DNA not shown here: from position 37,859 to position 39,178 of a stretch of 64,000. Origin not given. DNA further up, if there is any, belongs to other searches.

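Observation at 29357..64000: Complete myo-inositol catabolic operon fused to a SusC/SusD polysaccharide-utilisation locus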

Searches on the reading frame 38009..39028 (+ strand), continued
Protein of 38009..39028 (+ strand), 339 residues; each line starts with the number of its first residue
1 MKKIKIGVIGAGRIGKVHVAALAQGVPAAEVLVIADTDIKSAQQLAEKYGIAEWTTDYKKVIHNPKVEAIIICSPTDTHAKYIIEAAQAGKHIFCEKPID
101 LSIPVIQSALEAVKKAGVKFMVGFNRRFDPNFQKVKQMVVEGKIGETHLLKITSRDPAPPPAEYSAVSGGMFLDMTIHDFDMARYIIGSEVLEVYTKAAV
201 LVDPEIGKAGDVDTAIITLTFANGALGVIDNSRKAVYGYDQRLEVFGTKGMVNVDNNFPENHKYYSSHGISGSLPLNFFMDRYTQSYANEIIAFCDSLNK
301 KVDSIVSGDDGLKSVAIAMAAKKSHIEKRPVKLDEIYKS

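Call 93: search_protein_families(library=pfam, proteins=[L005:11230-14280:+, L005:14306-15988:+, L005:16368-17027:+, L005:17870-18970:+, L031:9266-10102:+, L032:11057-13315:+, L078:11274-14204:+, L078:14225-16291:+, L078:16309-17514:+, L003:4557-5411:+])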
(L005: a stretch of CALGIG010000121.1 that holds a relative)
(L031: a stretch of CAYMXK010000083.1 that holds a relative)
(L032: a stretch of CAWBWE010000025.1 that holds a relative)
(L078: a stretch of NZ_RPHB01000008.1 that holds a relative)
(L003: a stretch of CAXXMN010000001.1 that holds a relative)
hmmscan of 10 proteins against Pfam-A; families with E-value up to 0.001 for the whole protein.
L005:11230-14280:+ (1017 aa): 3 families
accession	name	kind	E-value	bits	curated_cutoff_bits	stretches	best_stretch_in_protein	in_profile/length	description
PF13715.12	CarbopepD_reg_2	-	2.1e-20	73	32.2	1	62-142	1-87/88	CarboxypepD_reg-like domain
PF07715.20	Plug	-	7.1e-20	71.9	23.9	1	151-266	2-107/107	TonB-dependent Receptor Plug Domain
PF13620.12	CarboxypepD_reg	-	1.4e-10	41.8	32.3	1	61-120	1-65/82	Carboxypeptidase regulatory-like domain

L005:14306-15988:+ (561 aa): 1 family
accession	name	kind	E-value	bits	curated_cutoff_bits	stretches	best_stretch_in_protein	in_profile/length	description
PF07980.17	SusD_RagB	-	7.9e-26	91.8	23.1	1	268-561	1-297/297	SusD family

L005:16368-17027:+ (220 aa): 1 family
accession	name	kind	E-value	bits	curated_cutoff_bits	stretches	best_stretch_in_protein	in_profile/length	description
PF00480.26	ROK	-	8.3e-37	127.7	22.9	1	9-211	75-292/294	ROK family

L005:17870-18970:+ (367 aa): 2 families
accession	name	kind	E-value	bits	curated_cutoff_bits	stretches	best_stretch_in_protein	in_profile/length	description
PF16344.10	FecR_C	-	2.3e-14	53.6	24.4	1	284-342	2-62/70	FecR, C-terminal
PF04773.18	FecR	-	7.8e-14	52.3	24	1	145-236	6-97/97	FecR protein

L031:9266-10102:+ (279 aa): 0 families

L032:11057-13315:+ (753 aa): 2 families
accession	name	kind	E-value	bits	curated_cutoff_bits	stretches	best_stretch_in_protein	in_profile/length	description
PF20736.2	Glyco_hydro127M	-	5.2e-22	78.2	24.2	1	479-573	3-95/95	Beta-L-arabinofuranosidase, GH127 middle domain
PF07944.18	Beta-AFase-like_GH127_cat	-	1.7e-21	77.1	24.9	1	114-465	62-374/376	Beta-L-arabinofuranosidase, GH127 catalytic domain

L078:11274-14204:+ (977 aa): 5 families
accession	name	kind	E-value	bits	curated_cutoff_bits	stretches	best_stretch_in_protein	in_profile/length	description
PF00593.30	TonB_dep_Rec_b-barrel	-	1.3e-30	108.1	27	1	456-944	13-436/436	TonB dependent receptor-like, beta-barrel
PF14905.12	OMP_b-brl_3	-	8.5e-28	98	27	1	627-965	98-394/408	Outer membrane protein beta-barrel family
PF13715.12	CarbopepD_reg_2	-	3.4e-20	72.3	32.2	1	75-162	3-88/88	CarboxypepD_reg-like domain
PF13620.12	CarboxypepD_reg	-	1.9e-17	63.8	32.3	1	73-150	2-81/82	Carboxypeptidase regulatory-like domain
PF07715.20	Plug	-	9.2e-17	61.9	23.9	1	178-279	4-106/107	TonB-dependent Receptor Plug Domain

L078:14225-16291:+ (689 aa): 1 family
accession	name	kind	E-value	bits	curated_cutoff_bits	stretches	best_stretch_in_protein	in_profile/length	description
PF02333.21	Phytase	-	4.2e-85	286.4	21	2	377-665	47-332/375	Phytase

L078:16309-17514:+ (402 aa): 1 family
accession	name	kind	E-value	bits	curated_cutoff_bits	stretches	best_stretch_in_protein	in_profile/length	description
PF07396.17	Porin_O_P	-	3.7e-12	46.6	20.9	1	56-221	2-175/370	Phosphate-selective porin O and P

L003:4557-5411:+ (285 aa): 2 families
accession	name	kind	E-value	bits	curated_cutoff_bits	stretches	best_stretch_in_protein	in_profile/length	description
PF03372.29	Exo_endo_phos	-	2.9e-17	63.6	24.5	1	29-276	1-225/225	Endonuclease/Exonuclease/phosphatase family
PF22669.2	Exo_endo_phos2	-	9.9e-07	29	27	0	29-218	1-202/288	Endonuclease/Exonuclease/phosphatase family 2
